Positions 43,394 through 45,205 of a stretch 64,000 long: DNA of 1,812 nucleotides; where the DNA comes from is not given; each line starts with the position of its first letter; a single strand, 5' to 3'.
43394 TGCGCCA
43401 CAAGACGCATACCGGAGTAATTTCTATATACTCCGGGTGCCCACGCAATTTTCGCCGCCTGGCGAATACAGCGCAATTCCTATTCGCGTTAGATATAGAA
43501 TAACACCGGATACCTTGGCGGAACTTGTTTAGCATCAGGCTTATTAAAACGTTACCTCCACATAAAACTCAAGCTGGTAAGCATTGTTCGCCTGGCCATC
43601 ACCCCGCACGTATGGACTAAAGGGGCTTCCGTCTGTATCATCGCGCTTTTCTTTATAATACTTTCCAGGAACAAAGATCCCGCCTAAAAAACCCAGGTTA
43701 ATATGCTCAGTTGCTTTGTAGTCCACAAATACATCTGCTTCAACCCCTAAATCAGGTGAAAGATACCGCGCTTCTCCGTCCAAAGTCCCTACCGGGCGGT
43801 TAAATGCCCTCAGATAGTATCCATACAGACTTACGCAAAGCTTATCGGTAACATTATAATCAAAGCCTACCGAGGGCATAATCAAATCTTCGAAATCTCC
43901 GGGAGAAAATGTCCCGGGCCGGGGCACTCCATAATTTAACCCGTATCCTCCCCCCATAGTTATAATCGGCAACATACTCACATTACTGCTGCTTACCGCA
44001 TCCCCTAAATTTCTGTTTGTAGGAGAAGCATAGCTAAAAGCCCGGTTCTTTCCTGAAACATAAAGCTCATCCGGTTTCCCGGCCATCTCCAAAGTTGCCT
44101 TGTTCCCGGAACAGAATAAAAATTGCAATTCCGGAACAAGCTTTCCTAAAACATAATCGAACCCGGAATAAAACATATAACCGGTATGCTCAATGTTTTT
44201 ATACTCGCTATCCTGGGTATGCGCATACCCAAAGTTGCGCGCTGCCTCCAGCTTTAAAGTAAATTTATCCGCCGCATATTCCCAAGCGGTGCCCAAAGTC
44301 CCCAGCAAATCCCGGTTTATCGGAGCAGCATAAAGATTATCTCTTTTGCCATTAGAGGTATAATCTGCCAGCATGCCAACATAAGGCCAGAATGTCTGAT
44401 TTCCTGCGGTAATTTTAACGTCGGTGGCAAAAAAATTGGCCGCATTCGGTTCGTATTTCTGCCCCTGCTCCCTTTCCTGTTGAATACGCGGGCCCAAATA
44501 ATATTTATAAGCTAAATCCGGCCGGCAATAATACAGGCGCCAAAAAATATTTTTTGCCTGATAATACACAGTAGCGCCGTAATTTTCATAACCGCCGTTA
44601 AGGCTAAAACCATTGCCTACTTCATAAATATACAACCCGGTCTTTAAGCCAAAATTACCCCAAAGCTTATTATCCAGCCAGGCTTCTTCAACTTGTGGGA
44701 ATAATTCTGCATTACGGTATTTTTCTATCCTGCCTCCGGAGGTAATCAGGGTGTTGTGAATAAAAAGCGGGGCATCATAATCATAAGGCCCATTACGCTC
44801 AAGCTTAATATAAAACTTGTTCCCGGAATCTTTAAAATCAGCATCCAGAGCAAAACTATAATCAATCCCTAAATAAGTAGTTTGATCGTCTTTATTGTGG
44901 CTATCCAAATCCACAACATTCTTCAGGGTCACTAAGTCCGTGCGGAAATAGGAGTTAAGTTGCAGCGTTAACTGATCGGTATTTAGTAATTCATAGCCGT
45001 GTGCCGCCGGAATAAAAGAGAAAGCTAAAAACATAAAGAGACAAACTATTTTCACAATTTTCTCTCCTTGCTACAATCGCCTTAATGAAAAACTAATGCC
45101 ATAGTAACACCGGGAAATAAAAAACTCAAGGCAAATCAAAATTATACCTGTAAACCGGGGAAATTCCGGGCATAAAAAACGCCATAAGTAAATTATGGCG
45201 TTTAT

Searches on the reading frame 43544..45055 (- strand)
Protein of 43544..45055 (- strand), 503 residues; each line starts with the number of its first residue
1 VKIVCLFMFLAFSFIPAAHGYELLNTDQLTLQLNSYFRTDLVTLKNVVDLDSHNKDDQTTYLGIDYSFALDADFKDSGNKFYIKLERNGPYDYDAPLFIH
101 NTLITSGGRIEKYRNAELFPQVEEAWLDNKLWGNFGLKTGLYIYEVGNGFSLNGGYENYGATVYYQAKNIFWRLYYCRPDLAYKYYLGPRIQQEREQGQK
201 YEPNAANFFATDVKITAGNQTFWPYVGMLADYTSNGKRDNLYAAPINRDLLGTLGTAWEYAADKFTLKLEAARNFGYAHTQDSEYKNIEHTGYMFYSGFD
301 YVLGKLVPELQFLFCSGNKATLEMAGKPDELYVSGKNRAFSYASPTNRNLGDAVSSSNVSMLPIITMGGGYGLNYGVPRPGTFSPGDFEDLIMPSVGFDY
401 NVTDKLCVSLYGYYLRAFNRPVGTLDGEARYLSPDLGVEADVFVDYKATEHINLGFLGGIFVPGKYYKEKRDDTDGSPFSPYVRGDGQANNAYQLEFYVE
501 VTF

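Call 9: search_protein_families(library=pfam, proteins=[window:43544-45055:-], max_evalue=0.001)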
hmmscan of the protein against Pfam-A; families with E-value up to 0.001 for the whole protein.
window:43544-45055:- (503 aa): 0 families

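Call 82: search_protein_families(library=ncbifam, proteins=[window:43544-45055:-], max_evalue=0.01)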
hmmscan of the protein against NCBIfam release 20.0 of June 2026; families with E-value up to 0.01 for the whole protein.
window:43544-45055:- (503 aa): 0 families
